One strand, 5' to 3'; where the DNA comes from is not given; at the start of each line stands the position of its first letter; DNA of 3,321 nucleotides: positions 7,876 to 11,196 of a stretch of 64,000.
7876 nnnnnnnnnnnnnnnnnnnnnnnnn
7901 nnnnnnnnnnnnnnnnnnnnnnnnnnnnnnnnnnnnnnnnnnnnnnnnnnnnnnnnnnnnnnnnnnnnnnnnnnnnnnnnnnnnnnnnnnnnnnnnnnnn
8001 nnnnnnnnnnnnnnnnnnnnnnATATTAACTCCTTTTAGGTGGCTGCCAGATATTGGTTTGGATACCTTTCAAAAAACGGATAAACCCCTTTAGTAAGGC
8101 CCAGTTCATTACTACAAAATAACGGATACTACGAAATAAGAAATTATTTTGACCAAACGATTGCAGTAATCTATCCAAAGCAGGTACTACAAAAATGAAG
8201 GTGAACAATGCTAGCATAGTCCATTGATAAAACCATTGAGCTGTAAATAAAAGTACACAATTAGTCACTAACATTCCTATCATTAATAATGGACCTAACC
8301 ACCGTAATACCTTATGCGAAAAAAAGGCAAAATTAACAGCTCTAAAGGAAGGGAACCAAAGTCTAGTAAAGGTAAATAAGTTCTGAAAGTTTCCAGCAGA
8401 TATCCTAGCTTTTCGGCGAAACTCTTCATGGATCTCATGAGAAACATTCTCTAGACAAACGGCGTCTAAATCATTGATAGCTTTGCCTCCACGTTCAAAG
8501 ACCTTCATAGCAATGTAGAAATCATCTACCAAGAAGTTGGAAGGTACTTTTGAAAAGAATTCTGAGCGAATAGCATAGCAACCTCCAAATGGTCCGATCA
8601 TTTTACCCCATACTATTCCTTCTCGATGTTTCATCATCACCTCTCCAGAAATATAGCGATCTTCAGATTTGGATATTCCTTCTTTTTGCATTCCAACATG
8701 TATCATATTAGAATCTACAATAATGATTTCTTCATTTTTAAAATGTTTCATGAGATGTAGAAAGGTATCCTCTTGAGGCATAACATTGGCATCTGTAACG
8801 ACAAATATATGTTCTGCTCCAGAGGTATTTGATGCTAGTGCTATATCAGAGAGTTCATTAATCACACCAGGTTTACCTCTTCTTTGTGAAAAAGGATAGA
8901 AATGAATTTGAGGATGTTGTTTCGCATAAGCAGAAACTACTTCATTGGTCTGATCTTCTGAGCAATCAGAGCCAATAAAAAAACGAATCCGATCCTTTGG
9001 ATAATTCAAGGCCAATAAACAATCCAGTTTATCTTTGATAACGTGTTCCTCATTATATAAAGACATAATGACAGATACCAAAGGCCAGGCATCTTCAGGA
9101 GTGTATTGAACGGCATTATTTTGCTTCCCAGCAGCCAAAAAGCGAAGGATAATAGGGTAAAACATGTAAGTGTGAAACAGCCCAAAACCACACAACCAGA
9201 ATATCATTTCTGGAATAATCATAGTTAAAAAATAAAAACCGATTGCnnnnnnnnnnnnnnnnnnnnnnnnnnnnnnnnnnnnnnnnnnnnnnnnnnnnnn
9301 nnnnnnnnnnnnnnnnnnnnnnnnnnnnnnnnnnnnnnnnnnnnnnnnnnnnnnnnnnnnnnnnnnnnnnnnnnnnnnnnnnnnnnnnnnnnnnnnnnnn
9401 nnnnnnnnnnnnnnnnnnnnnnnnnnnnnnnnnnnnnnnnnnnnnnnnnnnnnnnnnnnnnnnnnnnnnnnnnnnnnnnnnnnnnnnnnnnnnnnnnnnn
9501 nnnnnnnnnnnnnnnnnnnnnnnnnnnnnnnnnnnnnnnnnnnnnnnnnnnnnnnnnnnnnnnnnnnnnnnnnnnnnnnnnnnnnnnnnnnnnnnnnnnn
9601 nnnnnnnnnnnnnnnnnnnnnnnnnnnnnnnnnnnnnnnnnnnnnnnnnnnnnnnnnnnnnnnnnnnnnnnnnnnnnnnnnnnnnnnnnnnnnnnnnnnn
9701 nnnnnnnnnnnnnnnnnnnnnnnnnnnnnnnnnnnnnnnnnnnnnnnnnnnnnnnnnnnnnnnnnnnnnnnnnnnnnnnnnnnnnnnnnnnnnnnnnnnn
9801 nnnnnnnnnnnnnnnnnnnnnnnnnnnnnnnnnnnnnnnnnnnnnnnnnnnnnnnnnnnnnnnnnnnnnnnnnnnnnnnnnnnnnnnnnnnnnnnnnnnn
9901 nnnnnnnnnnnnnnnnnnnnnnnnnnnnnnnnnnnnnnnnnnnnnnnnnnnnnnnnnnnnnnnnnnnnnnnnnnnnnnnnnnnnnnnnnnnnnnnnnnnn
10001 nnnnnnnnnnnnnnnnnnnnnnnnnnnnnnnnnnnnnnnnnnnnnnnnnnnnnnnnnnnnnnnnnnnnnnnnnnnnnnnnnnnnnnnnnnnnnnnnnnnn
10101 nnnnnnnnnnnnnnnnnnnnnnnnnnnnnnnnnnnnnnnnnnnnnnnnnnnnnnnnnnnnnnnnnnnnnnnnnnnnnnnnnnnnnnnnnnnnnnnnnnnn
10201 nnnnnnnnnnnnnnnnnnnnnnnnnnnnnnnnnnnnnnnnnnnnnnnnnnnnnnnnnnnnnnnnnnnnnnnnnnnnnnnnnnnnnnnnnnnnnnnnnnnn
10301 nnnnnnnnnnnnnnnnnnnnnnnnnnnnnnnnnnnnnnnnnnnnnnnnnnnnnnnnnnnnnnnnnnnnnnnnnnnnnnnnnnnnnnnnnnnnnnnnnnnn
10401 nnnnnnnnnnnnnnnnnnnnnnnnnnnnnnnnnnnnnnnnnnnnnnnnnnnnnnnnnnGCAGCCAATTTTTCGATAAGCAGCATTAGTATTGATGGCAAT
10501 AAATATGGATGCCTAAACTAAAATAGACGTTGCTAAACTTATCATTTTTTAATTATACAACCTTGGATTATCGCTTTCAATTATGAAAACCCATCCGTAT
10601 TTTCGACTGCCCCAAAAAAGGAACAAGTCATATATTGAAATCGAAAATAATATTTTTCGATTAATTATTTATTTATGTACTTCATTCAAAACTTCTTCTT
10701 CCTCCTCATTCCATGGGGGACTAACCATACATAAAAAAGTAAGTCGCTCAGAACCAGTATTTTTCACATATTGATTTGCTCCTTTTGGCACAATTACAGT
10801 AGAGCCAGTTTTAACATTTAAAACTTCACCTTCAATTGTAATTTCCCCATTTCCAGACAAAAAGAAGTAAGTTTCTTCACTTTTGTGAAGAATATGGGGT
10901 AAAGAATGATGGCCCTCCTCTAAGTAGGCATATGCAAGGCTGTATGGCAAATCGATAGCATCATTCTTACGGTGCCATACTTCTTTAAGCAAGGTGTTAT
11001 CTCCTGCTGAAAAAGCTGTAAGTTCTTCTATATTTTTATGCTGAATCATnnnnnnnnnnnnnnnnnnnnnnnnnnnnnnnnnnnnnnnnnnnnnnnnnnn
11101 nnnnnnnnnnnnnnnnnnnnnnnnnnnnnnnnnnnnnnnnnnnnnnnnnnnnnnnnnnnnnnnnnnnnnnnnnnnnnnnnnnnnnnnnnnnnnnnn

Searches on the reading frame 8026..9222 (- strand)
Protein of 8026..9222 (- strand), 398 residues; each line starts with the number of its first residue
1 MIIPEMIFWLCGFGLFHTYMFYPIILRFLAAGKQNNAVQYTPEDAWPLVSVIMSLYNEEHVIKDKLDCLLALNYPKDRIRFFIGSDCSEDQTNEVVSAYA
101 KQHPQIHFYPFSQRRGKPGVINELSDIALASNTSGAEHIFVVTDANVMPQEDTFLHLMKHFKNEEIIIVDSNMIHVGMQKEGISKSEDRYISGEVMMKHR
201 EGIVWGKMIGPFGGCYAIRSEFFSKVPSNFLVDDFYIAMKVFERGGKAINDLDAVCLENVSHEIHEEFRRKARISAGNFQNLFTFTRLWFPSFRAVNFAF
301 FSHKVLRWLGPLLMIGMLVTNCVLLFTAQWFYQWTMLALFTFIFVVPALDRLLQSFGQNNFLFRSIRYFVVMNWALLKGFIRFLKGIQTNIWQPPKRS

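Call 50: search_protein_families(library=pfam, proteins=[window:8026-9222:-], max_evalue=0.0001)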
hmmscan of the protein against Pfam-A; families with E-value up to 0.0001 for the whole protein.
window:8026-9222:- (398 aa): 3 families
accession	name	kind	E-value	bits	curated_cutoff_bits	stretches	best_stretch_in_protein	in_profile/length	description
PF00535.33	Glycos_transf_2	-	4e-15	56.6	23.3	1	50-222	1-163/168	Glycosyl transferase family 2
PF13632.12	Glyco_trans_2_3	-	1.7e-07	31.7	27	1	144-343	6-193/198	Glycosyl transferase family group 2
PF13641.12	Glyco_tranf_2_3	-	3.8e-05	24.2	27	1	49-169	3-119/230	Glycosyltransferase like family 2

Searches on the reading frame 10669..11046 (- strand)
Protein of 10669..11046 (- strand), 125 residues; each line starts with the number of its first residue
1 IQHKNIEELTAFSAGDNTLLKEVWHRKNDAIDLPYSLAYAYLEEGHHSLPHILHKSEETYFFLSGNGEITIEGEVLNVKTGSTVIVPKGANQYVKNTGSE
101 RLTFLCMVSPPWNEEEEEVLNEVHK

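Call 46: search_protein_families(library=pfam, proteins=[window:10669-11046:-], max_evalue=0.001)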
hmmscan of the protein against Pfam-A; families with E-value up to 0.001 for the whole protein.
window:10669-11046:- (125 aa): 4 families
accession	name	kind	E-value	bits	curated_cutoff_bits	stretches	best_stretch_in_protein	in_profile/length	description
PF07883.17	Cupin_2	-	3.1e-14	52.9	27.2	1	42-107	5-69/70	Cupin domain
PF05899.18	Cupin_3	-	9.6e-05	22.4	23.5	1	56-92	25-62/74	EutQ-like cupin domain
PF00190.28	Cupin_1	-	0.00077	19.5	22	1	34-109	32-115/151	Cupin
PF06339.18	Ectoine_synth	-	0.00095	19.9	27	0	33-116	33-115/127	Ectoine synthase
